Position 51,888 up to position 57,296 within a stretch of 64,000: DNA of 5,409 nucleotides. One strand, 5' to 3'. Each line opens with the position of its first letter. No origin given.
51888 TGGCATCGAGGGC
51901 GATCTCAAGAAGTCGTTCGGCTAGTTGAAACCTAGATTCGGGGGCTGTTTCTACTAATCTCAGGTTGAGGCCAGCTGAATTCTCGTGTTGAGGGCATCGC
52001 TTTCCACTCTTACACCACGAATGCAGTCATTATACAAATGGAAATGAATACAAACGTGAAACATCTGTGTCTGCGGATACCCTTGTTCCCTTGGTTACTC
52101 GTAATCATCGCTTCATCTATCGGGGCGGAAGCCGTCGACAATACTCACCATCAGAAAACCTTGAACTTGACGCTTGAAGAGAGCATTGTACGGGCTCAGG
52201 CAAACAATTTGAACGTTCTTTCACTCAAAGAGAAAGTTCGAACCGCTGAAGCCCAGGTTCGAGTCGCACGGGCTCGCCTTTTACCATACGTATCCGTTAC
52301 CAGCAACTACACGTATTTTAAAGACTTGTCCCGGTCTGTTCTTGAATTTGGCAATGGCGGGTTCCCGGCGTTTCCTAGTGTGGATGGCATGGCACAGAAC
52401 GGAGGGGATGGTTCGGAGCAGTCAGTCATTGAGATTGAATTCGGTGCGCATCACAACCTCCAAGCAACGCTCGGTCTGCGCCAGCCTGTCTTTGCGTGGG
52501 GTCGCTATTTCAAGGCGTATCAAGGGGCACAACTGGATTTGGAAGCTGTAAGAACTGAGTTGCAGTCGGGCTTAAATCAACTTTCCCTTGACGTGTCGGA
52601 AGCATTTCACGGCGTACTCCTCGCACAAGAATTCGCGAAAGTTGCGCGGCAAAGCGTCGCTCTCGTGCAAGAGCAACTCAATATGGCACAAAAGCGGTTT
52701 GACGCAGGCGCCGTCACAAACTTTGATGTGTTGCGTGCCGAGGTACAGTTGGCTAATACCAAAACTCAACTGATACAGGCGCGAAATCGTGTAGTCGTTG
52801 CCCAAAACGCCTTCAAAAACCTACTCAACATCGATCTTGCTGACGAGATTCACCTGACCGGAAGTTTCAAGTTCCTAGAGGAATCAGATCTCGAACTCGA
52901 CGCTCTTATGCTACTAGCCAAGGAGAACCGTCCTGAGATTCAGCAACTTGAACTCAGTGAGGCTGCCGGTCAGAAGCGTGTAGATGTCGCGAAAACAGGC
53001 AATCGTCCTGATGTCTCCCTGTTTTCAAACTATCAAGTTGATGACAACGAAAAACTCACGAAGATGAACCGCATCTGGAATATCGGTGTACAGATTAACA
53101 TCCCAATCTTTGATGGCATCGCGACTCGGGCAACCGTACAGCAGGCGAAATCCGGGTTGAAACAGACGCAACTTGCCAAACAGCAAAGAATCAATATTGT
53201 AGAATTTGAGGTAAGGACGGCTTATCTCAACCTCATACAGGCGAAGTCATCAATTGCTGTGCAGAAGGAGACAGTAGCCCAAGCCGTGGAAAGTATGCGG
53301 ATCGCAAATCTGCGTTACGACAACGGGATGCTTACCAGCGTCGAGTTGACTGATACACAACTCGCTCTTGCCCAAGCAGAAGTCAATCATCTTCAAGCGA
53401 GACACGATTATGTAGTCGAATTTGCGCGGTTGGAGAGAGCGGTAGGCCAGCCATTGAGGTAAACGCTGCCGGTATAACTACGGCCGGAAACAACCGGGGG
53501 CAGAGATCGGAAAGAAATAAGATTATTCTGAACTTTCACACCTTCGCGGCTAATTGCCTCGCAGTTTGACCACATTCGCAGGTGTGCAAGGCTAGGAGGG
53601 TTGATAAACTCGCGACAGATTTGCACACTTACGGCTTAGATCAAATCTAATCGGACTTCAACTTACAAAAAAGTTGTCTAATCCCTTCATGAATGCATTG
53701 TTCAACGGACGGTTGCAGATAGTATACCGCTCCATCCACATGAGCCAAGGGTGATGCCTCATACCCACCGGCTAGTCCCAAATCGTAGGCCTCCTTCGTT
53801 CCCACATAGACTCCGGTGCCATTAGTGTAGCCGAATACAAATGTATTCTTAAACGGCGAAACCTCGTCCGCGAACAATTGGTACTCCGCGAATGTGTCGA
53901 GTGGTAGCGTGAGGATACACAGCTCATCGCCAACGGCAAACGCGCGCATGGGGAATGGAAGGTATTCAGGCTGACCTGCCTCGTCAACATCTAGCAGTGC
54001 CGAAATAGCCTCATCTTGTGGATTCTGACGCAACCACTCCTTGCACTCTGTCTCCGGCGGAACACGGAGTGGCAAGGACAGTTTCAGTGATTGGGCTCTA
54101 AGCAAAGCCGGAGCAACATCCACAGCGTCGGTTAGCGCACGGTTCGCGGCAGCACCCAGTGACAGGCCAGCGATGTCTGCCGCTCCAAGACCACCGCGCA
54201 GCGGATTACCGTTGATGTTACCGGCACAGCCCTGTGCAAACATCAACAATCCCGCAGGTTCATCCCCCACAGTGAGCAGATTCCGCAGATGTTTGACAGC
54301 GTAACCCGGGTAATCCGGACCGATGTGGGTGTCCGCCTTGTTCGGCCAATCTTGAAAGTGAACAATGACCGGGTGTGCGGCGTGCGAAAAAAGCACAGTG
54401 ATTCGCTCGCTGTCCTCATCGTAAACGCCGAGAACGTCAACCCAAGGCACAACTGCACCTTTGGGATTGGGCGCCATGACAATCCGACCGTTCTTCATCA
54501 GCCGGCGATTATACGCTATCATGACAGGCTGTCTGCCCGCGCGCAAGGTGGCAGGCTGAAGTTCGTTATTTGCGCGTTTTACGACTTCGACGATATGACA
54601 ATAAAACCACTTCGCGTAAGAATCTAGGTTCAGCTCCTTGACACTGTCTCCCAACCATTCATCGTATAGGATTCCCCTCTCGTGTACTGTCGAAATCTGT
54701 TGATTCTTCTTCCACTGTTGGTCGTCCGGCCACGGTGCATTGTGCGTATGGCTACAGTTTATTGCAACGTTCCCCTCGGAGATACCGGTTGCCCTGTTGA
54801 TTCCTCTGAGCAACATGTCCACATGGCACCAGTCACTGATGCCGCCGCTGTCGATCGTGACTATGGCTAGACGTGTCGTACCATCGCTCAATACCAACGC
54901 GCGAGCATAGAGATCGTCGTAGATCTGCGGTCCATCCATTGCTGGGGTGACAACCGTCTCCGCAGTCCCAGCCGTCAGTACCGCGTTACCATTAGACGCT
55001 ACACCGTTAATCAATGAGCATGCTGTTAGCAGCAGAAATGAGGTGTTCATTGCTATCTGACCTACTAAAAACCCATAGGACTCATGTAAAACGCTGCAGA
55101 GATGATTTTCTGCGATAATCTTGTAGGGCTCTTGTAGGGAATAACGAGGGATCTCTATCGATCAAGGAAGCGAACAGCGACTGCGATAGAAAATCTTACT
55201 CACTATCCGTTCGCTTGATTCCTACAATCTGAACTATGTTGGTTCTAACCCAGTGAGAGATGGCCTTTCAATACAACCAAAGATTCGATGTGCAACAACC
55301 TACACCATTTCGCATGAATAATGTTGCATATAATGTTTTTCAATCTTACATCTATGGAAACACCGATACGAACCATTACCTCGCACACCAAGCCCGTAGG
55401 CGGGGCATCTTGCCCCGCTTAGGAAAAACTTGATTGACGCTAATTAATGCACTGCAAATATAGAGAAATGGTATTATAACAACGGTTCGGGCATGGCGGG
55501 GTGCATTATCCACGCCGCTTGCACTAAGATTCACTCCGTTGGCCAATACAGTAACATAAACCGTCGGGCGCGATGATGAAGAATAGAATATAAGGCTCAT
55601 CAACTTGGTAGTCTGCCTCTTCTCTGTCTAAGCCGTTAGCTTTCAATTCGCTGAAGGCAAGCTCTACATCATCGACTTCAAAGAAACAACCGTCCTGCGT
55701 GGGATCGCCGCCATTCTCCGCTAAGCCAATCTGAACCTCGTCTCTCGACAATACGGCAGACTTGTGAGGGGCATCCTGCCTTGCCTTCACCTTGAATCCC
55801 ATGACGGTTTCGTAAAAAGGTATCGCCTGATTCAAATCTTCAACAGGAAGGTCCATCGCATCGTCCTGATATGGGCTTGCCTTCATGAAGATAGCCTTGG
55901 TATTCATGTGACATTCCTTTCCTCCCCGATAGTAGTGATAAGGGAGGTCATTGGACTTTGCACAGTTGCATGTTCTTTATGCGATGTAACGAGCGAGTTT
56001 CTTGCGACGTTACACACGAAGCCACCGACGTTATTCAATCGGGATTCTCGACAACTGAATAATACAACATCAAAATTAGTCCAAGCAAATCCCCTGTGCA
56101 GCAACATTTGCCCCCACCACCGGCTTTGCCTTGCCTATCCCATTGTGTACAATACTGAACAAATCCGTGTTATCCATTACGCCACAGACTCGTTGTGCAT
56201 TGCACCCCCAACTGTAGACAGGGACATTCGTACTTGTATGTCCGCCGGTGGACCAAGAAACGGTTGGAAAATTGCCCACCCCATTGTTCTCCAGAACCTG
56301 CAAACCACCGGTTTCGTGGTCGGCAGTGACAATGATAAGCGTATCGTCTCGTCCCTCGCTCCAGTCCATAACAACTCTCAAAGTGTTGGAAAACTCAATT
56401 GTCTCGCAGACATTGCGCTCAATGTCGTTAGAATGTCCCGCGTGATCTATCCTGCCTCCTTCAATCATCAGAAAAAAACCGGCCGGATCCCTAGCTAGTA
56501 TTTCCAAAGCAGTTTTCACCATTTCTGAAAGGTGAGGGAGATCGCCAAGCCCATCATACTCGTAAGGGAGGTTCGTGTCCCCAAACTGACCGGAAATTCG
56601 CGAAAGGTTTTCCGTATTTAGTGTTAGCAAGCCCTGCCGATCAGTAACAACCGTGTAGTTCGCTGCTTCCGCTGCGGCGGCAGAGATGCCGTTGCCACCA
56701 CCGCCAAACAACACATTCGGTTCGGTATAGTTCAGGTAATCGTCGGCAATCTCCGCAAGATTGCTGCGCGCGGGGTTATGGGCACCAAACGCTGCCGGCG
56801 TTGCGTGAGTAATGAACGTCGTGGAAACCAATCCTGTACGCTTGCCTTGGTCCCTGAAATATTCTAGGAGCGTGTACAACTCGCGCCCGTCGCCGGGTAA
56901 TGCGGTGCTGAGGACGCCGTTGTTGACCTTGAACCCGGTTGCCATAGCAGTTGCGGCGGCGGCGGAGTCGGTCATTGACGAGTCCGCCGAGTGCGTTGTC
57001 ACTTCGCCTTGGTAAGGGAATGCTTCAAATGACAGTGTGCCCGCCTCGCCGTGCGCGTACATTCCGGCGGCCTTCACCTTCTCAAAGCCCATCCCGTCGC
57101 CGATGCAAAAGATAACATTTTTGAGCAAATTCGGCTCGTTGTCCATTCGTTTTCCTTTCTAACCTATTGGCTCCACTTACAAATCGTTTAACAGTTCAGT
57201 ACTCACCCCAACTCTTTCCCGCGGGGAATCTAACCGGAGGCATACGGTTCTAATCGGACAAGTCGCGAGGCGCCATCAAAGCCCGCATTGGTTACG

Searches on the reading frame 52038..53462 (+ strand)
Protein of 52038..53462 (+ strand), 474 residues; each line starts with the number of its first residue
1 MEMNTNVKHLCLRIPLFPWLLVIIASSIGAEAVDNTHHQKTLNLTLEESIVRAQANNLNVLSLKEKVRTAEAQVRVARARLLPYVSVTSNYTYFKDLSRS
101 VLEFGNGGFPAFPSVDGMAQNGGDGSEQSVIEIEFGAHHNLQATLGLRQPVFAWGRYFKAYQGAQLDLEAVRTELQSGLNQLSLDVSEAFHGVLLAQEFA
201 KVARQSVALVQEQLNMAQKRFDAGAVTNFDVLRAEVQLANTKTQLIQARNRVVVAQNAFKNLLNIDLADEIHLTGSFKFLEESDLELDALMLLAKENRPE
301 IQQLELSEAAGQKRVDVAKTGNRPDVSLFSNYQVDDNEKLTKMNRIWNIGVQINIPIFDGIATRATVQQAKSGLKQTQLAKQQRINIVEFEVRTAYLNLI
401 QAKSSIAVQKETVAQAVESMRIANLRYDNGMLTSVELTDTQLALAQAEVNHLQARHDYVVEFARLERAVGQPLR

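Call 12: search_protein_families(library=pfam, proteins=[window:52038-53462:+], max_evalue=0.00001)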
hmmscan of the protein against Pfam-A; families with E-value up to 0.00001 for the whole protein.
window:52038-53462:+ (474 aa): 1 family
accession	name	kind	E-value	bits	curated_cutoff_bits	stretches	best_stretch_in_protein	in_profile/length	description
PF02321.23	OEP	-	2.6e-66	223.4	22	2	46-264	1-187/187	Outer membrane efflux protein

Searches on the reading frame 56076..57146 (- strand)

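Call 43: search_protein_families(library=pfam, proteins=[window:56076-57146:-], max_evalue=0.00001)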
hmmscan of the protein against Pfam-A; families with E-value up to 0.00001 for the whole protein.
window:56076-57146:- (356 aa): 1 family
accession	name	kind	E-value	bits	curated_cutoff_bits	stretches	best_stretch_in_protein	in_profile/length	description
PF00245.25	Alk_phosphatase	-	8.8e-74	249.4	24.4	1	9-283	2-321/423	Alkaline phosphatase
